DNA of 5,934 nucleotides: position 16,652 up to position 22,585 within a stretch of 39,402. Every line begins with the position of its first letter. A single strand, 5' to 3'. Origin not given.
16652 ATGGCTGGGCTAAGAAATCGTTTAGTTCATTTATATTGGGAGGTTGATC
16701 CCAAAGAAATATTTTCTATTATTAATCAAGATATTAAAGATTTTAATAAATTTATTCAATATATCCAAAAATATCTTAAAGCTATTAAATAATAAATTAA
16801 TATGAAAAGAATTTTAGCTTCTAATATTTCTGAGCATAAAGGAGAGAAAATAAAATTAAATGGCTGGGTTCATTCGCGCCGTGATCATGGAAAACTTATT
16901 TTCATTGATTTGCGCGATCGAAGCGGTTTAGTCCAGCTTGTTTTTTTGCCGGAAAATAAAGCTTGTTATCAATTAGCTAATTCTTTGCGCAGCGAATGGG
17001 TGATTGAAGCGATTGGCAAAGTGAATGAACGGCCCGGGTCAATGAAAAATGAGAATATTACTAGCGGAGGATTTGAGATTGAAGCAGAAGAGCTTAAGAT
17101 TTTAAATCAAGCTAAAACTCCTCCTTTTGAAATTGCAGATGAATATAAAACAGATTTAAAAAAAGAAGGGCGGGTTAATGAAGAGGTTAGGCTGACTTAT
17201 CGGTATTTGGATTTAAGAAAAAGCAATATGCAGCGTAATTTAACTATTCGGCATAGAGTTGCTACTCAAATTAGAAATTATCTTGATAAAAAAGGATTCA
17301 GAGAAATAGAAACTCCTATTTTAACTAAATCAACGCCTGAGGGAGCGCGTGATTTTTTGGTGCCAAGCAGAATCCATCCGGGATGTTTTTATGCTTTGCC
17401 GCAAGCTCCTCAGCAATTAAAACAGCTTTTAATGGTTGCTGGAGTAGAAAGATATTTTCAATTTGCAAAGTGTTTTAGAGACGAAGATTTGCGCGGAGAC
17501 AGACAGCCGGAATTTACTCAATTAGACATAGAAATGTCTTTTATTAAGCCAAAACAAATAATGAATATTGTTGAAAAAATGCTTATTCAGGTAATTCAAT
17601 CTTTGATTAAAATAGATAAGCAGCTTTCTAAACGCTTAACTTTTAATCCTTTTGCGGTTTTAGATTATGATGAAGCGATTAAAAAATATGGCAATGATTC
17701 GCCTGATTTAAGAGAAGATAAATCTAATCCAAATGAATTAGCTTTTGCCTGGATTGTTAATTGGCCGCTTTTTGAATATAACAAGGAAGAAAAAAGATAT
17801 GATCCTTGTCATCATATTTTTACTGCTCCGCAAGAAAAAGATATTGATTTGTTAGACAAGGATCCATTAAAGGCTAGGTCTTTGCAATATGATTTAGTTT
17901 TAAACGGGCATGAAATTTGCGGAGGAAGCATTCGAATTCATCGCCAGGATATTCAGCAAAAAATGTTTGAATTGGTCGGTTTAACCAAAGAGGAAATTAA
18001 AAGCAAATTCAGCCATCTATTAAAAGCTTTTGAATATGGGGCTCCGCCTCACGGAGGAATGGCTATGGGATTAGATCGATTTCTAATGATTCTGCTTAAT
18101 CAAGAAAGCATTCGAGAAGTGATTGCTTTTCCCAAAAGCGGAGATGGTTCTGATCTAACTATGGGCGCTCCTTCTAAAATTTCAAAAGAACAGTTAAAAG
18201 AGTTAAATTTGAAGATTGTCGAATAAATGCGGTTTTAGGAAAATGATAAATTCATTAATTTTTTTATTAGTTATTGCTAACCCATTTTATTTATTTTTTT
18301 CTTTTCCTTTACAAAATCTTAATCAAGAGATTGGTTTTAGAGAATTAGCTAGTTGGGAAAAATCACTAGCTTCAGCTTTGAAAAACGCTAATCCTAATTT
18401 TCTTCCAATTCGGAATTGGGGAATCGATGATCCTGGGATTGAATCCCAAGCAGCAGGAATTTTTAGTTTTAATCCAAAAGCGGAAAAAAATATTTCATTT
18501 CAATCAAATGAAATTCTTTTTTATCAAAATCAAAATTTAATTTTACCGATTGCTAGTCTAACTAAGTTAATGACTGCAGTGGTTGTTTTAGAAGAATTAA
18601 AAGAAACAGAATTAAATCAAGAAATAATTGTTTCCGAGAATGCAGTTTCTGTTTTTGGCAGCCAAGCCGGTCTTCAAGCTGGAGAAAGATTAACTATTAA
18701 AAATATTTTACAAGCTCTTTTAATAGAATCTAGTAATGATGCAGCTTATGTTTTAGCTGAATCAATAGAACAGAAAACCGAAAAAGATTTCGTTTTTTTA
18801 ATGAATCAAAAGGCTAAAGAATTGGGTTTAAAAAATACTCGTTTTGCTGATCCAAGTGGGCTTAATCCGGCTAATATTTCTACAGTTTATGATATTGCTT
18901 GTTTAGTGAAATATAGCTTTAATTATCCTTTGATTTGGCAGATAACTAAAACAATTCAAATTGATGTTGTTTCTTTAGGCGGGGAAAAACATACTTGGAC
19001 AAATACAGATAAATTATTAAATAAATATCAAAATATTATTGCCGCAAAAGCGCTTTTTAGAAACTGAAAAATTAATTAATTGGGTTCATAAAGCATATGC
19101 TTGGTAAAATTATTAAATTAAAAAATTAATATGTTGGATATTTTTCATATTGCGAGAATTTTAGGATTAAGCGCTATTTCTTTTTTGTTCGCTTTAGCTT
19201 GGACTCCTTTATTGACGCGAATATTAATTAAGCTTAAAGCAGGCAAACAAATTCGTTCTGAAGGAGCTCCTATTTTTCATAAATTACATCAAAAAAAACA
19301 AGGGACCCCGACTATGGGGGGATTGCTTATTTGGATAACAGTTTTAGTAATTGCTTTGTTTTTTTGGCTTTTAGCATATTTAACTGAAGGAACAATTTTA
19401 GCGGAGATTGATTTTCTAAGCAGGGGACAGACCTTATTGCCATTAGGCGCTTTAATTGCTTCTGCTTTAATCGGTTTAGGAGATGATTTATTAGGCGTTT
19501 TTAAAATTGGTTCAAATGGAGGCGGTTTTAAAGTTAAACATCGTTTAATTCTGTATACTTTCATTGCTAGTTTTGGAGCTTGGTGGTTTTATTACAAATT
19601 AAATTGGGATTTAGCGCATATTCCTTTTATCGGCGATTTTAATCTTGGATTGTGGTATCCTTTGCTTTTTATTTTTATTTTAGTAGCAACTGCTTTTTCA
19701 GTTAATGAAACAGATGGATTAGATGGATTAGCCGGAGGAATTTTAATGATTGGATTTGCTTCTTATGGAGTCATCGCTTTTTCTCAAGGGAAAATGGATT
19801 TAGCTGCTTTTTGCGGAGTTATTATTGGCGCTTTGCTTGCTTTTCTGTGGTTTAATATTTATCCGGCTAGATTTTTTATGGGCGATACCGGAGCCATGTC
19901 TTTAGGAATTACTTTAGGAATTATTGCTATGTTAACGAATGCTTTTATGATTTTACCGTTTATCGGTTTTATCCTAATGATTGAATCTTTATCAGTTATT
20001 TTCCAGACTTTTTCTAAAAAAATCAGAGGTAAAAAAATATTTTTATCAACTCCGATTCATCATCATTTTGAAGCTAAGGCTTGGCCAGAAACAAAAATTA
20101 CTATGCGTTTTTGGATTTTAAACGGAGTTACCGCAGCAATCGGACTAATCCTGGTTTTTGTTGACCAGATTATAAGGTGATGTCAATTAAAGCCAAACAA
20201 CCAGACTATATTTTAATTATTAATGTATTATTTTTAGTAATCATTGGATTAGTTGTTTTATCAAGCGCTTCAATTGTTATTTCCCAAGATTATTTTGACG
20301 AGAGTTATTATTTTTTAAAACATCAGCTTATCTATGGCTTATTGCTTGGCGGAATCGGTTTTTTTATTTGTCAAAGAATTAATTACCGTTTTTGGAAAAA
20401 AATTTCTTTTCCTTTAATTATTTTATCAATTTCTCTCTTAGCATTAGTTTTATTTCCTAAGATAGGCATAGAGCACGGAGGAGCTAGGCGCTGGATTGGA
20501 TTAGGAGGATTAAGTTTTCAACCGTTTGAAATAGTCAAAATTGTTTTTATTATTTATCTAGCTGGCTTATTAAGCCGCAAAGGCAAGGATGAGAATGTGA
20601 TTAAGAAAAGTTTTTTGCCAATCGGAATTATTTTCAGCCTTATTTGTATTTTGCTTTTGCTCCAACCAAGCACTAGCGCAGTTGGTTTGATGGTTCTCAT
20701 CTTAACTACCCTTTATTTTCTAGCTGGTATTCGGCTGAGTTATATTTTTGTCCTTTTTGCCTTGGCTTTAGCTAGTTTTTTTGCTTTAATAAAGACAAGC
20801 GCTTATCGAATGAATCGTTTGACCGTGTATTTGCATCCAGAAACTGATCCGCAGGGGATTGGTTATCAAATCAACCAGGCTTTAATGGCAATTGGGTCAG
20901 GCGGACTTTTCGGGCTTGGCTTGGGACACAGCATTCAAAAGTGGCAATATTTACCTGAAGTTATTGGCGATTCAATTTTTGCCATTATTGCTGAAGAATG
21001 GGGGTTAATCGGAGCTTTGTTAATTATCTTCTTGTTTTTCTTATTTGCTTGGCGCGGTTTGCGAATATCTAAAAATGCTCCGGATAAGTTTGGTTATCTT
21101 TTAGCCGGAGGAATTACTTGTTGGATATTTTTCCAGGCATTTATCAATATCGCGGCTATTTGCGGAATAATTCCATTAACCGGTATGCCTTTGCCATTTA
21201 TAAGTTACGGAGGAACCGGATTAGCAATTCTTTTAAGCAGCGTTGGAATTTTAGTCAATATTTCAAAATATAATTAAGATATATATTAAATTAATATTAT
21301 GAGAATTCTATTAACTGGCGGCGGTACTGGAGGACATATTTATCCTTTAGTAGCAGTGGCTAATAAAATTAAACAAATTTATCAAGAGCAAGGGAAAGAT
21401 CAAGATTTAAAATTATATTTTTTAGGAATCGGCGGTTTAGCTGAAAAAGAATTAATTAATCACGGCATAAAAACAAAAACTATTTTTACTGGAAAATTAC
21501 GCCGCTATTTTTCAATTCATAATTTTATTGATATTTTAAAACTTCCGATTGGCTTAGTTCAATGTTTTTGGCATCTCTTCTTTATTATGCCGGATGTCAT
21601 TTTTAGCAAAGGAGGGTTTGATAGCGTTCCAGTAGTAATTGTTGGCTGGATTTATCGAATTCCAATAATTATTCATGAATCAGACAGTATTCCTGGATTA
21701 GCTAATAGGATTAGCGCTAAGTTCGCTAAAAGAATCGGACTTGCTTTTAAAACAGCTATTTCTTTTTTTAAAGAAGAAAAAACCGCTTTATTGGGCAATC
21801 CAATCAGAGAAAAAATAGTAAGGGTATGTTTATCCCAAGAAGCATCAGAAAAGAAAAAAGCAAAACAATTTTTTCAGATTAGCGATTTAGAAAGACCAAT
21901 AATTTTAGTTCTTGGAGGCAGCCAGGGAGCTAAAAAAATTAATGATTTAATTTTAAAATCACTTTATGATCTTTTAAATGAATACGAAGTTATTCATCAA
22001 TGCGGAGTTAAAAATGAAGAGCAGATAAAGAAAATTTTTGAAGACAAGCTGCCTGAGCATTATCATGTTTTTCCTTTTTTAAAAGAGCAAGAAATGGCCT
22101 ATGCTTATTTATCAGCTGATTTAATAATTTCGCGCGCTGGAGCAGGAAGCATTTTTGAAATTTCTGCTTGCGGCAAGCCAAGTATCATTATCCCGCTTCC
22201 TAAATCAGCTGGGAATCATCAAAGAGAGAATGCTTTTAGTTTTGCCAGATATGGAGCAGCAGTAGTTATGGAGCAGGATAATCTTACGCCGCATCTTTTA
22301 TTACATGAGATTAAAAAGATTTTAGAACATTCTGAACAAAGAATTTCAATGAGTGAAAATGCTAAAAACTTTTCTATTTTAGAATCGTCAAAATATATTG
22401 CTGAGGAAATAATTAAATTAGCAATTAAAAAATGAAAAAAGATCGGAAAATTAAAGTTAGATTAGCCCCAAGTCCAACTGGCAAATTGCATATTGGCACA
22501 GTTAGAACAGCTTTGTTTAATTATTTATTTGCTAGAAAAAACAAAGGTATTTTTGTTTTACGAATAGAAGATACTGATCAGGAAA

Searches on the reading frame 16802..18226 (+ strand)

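Call 75: search_protein_families(library=pfam, proteins=[window:16802-18226:+], max_evalue=0.00001)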
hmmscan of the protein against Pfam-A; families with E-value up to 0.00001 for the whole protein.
window:16802-18226:+ (474 aa): 2 families
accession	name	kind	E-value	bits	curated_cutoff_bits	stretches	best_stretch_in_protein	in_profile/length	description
PF00152.25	tRNA-synt_2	-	2.7e-118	395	25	1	126-446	1-307/308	tRNA synthetases class II (D, K and N)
PF01336.31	tRNA_anti-codon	-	1.1e-17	64.1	27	1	18-101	2-75/75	OB-fold nucleic acid binding domain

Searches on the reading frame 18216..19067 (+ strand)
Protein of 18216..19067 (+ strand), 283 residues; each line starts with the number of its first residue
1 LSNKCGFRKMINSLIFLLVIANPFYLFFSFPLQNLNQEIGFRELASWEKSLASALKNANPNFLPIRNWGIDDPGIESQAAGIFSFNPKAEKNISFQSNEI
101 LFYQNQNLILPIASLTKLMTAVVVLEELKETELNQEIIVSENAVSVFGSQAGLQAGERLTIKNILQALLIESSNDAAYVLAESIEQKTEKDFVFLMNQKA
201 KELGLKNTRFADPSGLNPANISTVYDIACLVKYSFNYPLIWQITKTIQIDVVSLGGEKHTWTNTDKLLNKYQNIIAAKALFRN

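Call 75: search_protein_families(library=pfam, proteins=[window:18216-19067:+], max_evalue=0.00001)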
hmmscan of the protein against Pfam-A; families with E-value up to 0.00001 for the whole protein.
window:18216-19067:+ (283 aa): 2 families
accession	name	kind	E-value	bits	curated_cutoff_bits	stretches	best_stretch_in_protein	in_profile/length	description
PF00768.25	Peptidase_S11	-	3.5e-38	131.9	27.6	1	94-274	19-204/239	D-alanyl-D-alanine carboxypeptidase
PF13354.11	Beta-lactamase2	-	1.9e-09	37.6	22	1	100-213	12-120/214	Beta-lactamase enzyme family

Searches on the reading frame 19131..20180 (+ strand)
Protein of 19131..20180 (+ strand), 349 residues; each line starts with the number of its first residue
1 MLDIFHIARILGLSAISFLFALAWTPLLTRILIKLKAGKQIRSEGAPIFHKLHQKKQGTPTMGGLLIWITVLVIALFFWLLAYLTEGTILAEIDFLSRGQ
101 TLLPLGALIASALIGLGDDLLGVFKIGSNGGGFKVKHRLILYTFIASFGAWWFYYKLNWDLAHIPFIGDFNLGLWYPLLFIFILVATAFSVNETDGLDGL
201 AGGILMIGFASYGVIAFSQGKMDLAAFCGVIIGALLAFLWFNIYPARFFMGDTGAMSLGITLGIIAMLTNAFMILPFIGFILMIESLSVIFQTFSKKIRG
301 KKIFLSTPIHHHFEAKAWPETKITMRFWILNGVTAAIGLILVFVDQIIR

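Call 75: search_protein_families(library=pfam, proteins=[window:19131-20180:+], max_evalue=0.00001)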
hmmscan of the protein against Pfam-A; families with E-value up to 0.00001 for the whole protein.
window:19131-20180:+ (349 aa): 1 family
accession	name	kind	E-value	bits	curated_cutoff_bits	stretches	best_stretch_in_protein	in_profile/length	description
PF00953.26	Glycos_transf_4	-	5.1e-29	101.8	27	1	105-268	5-158/160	Glycosyl transferase family 4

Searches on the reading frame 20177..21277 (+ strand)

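Call 75: search_protein_families(library=pfam, proteins=[window:20177-21277:+], max_evalue=0.00001)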
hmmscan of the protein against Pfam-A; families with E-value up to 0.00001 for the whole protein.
window:20177-21277:+ (366 aa): 1 family
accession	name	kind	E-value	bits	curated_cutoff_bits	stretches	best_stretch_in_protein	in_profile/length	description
PF01098.24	FTSW_RODA_SPOVE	-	1.9e-105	353.2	26.4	1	13-365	4-353/356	Cell cycle protein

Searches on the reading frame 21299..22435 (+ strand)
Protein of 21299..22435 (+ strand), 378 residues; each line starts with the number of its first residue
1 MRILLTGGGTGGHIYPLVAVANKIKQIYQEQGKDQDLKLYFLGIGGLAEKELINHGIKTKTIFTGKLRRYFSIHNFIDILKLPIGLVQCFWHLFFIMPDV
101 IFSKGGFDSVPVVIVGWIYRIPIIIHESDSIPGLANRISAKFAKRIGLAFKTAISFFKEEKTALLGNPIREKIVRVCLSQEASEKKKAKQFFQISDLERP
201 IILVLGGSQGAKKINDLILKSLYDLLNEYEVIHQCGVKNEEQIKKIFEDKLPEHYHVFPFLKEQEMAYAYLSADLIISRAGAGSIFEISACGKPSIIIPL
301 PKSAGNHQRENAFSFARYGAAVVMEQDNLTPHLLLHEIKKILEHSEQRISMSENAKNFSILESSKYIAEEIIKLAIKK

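Call 75: search_protein_families(library=pfam, proteins=[window:21299-22435:+], max_evalue=0.00001)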
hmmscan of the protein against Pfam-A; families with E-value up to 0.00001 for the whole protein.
window:21299-22435:+ (378 aa): 2 families
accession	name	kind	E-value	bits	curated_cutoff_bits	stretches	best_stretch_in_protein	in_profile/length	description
PF04101.22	Glyco_tran_28_C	-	8.6e-43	146.7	22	1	201-358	1-157/166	Glycosyltransferase family 28 C-terminal domain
PF03033.26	Glyco_transf_28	-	1.7e-27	96.6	26.2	1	3-146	1-137/139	Glycosyltransferase family 28 N-terminal domain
